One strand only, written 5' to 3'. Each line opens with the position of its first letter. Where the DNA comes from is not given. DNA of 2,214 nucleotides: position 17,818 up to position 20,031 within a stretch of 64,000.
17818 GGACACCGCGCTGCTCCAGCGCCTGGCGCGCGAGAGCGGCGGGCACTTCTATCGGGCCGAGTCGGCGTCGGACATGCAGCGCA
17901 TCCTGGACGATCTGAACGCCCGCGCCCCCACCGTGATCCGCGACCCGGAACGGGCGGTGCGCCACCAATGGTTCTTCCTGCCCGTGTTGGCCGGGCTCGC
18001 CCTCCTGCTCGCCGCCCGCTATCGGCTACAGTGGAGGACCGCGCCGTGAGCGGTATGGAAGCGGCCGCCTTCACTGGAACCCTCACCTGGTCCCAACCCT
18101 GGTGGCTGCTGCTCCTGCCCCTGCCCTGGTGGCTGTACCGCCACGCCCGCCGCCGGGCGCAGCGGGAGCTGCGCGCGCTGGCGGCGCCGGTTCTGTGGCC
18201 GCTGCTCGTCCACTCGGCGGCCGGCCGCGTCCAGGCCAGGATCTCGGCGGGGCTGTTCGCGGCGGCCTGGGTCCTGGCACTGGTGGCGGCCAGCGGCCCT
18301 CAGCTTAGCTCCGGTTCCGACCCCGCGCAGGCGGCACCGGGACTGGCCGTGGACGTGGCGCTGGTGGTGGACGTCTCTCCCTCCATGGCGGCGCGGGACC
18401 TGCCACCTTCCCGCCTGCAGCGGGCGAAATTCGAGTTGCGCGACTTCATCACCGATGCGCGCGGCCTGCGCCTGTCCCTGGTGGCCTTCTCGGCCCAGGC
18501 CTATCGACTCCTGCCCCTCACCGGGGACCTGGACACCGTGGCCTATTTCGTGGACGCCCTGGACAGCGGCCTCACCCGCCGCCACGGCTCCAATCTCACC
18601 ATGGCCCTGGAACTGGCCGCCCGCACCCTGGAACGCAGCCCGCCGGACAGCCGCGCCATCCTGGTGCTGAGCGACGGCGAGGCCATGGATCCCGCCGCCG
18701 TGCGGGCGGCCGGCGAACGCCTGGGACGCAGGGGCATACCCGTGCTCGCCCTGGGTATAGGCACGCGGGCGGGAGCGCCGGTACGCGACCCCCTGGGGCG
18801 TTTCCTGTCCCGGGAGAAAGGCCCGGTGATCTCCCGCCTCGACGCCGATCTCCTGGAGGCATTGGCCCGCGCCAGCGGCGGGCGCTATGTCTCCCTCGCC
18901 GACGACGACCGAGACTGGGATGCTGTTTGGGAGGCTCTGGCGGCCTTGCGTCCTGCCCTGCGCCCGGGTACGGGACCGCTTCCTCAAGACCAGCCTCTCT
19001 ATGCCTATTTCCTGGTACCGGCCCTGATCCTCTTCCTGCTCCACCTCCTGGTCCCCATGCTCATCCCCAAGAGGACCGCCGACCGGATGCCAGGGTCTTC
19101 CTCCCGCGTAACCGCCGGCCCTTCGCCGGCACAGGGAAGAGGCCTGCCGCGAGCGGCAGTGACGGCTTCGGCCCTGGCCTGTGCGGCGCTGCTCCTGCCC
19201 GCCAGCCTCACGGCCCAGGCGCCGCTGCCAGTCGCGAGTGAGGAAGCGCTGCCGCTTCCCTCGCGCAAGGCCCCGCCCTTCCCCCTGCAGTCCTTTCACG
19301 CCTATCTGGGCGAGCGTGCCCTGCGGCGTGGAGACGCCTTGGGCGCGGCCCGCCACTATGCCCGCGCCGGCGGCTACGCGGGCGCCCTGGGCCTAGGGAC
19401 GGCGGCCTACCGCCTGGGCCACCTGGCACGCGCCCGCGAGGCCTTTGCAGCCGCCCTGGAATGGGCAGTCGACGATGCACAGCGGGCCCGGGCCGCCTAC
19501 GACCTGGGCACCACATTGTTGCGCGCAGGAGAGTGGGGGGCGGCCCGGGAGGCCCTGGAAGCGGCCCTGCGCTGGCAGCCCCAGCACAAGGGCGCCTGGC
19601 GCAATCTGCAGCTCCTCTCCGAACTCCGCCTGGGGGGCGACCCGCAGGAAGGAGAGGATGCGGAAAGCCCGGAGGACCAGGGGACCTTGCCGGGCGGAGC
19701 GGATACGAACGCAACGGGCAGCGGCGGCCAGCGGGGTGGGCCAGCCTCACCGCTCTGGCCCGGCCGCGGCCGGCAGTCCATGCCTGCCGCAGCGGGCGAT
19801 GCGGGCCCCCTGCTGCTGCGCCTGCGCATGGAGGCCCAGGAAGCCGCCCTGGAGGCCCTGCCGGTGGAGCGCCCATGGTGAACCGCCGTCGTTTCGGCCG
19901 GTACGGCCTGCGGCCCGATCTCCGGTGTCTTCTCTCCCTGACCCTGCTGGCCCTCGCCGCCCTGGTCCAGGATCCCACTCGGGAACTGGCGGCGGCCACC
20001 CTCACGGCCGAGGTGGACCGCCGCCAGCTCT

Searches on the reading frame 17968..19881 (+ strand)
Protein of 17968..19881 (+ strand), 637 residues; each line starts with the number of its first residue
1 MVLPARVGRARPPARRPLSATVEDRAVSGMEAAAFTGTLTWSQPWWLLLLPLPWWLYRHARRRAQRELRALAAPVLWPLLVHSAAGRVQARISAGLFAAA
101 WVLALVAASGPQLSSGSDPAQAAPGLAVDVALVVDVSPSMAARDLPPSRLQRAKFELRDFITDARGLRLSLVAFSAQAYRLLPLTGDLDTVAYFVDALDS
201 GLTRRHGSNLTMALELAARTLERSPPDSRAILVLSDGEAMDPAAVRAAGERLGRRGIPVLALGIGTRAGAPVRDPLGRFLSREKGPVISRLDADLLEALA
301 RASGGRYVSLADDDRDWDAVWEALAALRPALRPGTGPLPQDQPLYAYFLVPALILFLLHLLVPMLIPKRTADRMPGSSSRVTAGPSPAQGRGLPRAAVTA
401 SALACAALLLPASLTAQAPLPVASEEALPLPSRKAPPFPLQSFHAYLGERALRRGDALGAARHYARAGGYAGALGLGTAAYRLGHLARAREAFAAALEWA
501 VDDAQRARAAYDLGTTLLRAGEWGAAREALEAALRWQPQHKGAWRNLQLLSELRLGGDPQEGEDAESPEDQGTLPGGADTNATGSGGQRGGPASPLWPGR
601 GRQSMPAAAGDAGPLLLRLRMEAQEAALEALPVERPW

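Call 9: search_protein_families(library=pfam, proteins=[window:17968-19881:+], max_evalue=0.01)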
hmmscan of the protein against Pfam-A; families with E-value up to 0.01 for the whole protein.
window:17968-19881:+ (637 aa): 9 families
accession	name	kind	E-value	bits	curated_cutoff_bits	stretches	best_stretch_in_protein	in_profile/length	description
PF13519.12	VWA_2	-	3e-17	63.6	27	1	130-238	1-107/107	von Willebrand factor type A domain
PF00092.34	VWA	-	1.8e-11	45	23.8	1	129-266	1-141/174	von Willebrand factor type A domain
PF07719.23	TPR_2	-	4.8e-06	26.7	27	1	507-540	1-34/34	Tetratricopeptide repeat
PF13424.12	TPR_12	-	1.2e-05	25.8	30.1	1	473-537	5-75/77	Tetratricopeptide repeat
PF13432.12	TPR_16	-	7.1e-05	23.6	32.7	1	474-536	1-60/65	Tetratricopeptide repeat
PF13181.12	TPR_8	-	0.00024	21.4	25.7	0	507-540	1-34/34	Tetratricopeptide repeat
PF14559.12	TPR_19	-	0.0021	18.8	25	1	503-548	21-65/68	Tetratricopeptide repeat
PF13768.12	VWA_3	-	0.0026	18.3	27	0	186-267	59-136/155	von Willebrand factor type A domain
PF04056.20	Ssl1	-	0.0029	17.9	27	1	133-264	1-138/193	Ssl1-like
